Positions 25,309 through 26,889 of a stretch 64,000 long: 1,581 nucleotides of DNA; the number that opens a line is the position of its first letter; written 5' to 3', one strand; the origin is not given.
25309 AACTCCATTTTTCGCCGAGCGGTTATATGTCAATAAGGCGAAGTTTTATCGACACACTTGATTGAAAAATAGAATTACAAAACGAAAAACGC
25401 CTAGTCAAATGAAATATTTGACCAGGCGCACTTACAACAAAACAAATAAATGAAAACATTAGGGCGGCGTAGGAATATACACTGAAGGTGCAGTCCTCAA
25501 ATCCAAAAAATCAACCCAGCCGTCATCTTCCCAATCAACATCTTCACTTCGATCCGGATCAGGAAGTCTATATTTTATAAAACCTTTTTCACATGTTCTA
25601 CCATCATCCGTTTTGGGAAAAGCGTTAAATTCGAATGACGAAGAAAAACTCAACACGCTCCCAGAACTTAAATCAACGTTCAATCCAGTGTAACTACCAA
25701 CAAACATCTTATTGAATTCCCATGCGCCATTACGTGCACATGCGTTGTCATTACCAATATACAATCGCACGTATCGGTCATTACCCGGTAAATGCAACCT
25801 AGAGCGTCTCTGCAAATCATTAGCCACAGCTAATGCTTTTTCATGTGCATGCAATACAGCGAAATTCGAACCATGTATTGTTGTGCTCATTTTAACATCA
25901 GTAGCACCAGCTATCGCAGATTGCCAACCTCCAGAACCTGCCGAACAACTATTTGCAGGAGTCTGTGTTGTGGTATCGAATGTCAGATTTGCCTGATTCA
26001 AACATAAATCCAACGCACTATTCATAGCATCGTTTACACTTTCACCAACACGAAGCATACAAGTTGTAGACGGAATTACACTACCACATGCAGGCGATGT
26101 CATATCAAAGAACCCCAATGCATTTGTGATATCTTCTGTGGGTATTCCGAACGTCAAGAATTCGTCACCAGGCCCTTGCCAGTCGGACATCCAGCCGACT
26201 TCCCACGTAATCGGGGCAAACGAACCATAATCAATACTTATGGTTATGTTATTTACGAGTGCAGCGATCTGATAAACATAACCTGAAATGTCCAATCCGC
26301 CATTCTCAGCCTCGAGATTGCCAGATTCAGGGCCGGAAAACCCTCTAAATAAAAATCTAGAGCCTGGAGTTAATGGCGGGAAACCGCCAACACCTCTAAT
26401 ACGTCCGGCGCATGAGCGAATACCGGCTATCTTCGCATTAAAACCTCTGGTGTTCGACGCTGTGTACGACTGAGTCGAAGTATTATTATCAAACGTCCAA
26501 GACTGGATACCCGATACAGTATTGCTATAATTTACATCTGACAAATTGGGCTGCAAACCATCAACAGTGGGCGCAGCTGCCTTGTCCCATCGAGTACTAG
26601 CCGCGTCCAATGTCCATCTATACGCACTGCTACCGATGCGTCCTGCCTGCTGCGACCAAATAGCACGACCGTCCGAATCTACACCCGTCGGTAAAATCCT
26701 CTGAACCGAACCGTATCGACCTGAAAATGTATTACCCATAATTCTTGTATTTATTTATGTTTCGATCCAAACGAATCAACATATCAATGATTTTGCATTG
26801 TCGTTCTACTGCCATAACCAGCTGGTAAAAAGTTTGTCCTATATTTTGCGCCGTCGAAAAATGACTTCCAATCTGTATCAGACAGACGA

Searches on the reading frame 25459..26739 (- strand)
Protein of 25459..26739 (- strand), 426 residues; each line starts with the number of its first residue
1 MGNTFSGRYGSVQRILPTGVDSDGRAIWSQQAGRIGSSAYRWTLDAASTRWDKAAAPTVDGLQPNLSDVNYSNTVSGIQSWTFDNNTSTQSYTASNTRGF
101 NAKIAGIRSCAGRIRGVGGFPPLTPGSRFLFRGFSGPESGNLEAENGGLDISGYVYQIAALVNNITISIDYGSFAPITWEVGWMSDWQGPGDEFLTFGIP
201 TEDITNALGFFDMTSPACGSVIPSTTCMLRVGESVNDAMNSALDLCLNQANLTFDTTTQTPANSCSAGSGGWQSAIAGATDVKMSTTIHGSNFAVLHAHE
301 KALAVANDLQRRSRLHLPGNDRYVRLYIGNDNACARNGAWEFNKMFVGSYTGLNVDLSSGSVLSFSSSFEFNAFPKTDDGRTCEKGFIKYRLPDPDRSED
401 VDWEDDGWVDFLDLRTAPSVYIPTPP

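Call 11: search_protein_families(library=phrogs, proteins=[window:25459-26739:-], max_evalue=0.001)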
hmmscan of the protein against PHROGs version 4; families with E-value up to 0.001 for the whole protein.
window:25459-26739:- (426 aa): 0 families

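Call 48: search_protein_families(library=pfam, proteins=[window:25459-26739:-], max_evalue=0.01)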
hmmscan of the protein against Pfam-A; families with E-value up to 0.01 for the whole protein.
window:25459-26739:- (426 aa): 0 families

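Call 65: search_dna_similar(query=window:25459-26739:-, collection=phages, mode=protein, max_evalue=0.001, max_rows=12)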
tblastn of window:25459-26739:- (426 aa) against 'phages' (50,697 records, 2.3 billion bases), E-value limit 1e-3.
No match.
